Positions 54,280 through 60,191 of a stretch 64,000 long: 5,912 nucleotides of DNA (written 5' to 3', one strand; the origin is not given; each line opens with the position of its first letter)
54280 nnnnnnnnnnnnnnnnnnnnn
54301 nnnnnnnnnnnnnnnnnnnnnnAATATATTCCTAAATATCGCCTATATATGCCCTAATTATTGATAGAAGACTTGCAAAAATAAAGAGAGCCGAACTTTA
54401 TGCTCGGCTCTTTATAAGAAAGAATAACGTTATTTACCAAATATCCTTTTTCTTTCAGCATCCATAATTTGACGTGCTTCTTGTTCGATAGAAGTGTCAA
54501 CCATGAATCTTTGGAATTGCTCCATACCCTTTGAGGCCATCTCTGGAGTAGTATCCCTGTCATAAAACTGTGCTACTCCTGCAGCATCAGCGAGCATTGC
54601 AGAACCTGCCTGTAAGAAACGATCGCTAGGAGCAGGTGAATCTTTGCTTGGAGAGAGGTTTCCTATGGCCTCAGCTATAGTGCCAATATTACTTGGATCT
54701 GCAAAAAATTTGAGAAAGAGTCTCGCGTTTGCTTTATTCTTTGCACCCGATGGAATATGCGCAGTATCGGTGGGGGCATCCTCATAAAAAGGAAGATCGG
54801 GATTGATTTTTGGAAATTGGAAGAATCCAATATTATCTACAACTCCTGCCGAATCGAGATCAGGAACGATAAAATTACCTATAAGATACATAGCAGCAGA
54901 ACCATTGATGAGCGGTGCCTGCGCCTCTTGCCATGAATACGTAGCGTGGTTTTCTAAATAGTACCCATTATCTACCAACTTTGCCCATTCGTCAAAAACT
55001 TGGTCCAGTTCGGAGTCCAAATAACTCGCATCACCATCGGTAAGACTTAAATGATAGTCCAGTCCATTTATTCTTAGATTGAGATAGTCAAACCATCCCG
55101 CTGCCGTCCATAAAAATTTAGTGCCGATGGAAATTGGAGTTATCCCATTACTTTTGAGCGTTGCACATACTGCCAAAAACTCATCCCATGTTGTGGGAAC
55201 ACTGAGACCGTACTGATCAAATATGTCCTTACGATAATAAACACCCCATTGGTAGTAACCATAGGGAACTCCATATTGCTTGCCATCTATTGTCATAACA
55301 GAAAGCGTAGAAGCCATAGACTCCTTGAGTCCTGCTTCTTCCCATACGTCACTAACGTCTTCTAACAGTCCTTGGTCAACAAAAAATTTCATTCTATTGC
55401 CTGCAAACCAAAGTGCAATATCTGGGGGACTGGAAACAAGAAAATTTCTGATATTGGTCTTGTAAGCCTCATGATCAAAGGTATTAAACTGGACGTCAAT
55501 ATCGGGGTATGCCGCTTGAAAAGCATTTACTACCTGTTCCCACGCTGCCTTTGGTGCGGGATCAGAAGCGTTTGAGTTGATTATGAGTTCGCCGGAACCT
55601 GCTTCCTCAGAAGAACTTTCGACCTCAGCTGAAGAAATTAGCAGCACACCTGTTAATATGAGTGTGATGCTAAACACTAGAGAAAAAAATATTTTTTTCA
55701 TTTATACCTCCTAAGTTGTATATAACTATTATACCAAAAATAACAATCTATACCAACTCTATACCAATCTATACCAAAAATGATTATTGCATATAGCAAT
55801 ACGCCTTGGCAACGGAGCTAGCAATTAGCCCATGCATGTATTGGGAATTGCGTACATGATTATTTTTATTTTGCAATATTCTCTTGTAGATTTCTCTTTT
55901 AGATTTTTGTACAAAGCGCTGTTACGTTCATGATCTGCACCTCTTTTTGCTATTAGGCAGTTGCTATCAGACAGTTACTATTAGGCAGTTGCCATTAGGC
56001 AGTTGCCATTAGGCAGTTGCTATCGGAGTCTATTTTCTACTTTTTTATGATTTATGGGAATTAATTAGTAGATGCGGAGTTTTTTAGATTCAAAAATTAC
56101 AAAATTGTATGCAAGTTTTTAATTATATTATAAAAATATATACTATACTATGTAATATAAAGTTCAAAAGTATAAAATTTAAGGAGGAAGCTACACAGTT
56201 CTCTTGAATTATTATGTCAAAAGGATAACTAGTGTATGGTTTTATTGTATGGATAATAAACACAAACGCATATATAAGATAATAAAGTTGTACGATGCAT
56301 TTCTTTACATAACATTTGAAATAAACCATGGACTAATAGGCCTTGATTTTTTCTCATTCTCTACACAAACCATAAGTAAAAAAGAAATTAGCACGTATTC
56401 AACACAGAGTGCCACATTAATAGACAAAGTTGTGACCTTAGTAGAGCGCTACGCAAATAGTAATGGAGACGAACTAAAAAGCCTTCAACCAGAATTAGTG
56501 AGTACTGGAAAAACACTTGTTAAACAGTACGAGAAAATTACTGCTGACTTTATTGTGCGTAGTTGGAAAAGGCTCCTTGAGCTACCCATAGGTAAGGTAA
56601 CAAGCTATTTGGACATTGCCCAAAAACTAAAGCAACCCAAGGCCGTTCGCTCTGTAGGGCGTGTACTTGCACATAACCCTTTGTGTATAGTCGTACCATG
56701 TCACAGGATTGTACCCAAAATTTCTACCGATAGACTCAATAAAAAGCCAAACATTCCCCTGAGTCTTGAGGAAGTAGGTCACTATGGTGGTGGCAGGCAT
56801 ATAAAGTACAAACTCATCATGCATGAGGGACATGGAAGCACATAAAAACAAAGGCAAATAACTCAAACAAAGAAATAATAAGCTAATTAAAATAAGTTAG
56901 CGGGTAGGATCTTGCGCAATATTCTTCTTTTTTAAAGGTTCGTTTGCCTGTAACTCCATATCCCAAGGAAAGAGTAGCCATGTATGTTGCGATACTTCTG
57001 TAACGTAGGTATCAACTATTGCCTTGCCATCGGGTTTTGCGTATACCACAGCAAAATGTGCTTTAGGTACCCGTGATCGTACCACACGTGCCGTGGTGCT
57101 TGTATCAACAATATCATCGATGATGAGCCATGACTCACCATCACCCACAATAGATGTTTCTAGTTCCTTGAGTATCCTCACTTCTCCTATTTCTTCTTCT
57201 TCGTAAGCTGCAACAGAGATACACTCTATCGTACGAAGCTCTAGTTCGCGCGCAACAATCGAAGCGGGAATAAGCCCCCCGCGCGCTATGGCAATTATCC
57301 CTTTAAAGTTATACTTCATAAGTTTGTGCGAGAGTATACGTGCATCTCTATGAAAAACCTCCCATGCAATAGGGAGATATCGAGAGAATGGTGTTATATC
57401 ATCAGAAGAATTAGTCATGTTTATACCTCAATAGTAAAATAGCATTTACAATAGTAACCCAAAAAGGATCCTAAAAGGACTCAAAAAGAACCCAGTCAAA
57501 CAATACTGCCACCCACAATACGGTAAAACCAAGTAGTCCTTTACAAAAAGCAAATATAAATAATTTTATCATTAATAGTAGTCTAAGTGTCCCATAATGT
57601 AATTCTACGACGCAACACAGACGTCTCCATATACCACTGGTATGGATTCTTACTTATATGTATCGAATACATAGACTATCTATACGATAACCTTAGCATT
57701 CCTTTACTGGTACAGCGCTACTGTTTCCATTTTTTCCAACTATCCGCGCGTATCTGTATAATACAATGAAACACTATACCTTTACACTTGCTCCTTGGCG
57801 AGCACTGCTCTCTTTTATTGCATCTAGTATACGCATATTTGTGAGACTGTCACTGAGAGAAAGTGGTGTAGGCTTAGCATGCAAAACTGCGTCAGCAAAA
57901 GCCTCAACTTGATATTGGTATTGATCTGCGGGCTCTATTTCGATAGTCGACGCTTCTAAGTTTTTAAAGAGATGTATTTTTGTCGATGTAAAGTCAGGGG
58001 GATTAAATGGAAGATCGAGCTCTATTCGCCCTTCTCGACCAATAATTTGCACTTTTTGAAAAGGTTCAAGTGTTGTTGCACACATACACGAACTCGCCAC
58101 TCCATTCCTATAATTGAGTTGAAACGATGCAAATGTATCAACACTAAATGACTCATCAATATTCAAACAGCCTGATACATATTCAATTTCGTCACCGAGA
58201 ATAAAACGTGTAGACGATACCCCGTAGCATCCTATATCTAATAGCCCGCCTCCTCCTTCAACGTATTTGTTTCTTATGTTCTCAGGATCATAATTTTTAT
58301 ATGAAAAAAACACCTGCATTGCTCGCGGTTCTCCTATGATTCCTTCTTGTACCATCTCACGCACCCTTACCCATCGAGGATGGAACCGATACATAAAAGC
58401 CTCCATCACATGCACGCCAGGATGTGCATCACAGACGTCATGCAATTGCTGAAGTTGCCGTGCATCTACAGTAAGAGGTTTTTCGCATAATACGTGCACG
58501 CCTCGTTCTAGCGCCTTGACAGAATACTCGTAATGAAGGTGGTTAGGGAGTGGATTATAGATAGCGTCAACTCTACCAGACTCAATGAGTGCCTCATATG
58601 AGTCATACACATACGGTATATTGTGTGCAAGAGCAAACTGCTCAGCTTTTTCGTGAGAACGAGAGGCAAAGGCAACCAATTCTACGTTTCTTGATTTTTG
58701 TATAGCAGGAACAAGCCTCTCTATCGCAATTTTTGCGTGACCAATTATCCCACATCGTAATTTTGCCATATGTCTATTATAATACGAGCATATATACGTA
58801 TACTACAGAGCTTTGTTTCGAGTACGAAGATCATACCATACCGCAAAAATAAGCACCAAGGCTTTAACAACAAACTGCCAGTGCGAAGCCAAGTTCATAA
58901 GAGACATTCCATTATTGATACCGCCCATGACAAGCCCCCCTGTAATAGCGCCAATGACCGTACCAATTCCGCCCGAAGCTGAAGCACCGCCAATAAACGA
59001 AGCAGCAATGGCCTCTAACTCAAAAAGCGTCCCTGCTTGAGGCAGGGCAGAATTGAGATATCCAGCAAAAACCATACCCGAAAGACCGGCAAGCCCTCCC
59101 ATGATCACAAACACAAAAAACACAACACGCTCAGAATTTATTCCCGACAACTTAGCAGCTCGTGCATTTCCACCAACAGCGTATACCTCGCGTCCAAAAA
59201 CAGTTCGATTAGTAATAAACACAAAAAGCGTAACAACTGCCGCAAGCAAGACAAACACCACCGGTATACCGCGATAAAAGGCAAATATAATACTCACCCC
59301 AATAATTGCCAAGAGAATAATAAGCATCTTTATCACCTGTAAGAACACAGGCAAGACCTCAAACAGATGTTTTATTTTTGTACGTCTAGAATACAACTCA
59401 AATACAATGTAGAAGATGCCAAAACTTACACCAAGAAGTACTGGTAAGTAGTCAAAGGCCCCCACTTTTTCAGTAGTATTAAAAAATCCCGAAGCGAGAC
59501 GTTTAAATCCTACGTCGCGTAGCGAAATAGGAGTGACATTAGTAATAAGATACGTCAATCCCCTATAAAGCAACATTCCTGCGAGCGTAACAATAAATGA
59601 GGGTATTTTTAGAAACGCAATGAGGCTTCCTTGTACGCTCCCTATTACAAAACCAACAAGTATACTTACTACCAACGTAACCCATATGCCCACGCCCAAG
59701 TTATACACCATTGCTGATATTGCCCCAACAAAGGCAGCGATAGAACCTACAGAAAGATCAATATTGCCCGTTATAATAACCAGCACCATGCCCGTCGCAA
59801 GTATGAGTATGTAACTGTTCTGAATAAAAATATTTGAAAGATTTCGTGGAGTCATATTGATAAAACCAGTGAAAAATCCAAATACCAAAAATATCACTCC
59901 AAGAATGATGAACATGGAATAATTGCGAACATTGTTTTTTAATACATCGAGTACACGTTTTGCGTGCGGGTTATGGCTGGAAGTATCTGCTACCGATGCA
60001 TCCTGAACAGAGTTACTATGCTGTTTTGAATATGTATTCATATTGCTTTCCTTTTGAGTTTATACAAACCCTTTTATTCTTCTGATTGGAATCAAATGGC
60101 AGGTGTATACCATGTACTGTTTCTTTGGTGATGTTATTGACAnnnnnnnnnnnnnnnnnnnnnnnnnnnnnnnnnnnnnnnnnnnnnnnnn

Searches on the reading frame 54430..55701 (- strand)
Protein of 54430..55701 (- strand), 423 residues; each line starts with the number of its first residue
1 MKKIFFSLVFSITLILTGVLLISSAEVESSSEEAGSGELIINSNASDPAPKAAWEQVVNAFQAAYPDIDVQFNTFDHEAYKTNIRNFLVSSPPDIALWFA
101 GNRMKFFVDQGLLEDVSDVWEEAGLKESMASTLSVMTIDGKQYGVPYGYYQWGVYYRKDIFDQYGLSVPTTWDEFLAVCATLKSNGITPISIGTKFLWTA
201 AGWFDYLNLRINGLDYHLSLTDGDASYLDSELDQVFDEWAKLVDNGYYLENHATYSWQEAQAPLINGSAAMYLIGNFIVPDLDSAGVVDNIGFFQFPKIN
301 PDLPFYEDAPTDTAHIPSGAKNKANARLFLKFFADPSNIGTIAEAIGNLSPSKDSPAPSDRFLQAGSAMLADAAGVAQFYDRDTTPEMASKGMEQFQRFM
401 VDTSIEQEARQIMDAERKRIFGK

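Call 62: search_protein_families(library=pfam, proteins=[window:54430-55701:-], max_evalue=1)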
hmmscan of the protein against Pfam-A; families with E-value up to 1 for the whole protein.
window:54430-55701:- (423 aa): 2 families
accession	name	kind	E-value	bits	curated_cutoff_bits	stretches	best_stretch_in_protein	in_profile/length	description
PF01547.30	SBP_bac_1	-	1e-41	144.3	26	1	48-337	4-304/307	Bacterial extracellular solute-binding protein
PF13416.11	SBP_bac_8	-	5.8e-33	115.3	27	1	56-359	1-269/279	Bacterial extracellular solute-binding protein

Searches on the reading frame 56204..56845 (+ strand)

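Call 62: search_protein_families(library=pfam, proteins=[window:56204-56845:+], max_evalue=1)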
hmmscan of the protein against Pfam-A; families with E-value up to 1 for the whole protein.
window:56204-56845:+ (213 aa): 2 families
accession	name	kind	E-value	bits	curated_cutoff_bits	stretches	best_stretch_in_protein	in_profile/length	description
PF01035.26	DNA_binding_1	-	2.9e-19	69.1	27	1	117-172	3-58/81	6-O-methylguanine DNA methyltransferase, DNA binding domain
PF25006.1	DUF7783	-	0.21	12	27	1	55-115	21-79/130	Domain of unknown function (DUF7783)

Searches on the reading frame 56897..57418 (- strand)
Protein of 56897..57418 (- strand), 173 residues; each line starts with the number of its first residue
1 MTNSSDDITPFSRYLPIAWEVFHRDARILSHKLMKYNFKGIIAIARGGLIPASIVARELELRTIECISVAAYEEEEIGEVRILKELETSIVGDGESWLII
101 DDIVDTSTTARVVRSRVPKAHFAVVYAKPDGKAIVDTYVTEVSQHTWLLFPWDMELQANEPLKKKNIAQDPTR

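Call 62: search_protein_families(library=pfam, proteins=[window:56897-57418:-], max_evalue=1)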
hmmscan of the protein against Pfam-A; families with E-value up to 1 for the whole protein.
window:56897-57418:- (173 aa): 1 family
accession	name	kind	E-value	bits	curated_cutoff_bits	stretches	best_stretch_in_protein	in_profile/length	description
PF00156.33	Pribosyltran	-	1.2e-14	54.3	26.3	1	33-158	23-157/158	Phosphoribosyl transferase domain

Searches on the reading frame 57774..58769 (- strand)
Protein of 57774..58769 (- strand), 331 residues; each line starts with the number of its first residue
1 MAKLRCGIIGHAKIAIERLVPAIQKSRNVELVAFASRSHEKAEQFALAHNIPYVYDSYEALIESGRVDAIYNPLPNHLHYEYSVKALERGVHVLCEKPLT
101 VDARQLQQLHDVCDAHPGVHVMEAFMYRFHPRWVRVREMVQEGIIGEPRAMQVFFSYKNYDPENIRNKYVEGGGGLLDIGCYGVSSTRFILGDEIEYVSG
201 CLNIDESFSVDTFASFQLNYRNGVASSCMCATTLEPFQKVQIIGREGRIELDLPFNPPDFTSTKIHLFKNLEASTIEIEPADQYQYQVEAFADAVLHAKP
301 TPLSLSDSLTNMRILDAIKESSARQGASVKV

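Call 62: search_protein_families(library=pfam, proteins=[window:57774-58769:-], max_evalue=1)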
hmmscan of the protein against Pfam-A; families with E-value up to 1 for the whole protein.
window:57774-58769:- (331 aa): 4 families
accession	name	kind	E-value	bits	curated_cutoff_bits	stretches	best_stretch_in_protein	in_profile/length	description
PF01408.29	GFO_IDH_MocA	-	1.6e-24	87.3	24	1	4-118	1-114/120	Oxidoreductase family, NAD-binding Rossmann fold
PF22725.1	GFO_IDH_MocA_C3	-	3e-20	72.9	27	1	134-250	2-124/124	GFO/IDH/MocA C-terminal domain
PF02894.22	GFO_IDH_MocA_C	-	1e-13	52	22.9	1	137-330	1-217/218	Oxidoreductase family, C-terminal alpha/beta domain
PF17275.7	DUF5340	-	0.037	14.6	27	1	73-108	5-39/70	Family of unknown function (DUF5340)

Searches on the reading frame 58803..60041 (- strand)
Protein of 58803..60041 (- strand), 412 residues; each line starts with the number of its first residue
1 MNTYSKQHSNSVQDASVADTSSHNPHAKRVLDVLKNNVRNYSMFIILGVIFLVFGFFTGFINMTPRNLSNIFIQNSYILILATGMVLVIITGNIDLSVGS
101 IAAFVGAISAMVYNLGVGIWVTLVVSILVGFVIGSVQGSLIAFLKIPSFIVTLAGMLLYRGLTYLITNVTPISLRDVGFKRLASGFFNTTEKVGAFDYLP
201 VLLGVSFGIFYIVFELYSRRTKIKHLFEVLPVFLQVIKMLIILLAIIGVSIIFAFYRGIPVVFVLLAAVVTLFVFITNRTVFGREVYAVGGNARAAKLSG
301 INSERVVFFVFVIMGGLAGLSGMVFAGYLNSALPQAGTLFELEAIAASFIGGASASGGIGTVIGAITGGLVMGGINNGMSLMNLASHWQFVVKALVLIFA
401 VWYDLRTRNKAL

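Call 62: search_protein_families(library=pfam, proteins=[window:58803-60041:-], max_evalue=1)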
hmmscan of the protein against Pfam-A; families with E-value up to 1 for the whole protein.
window:58803-60041:- (412 aa): 1 family
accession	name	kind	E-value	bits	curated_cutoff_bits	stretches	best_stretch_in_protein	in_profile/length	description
PF02653.21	BPD_transp_2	-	7.1e-37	127.4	26.8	1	68-401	2-269/269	Branched-chain amino acid transport system / permease component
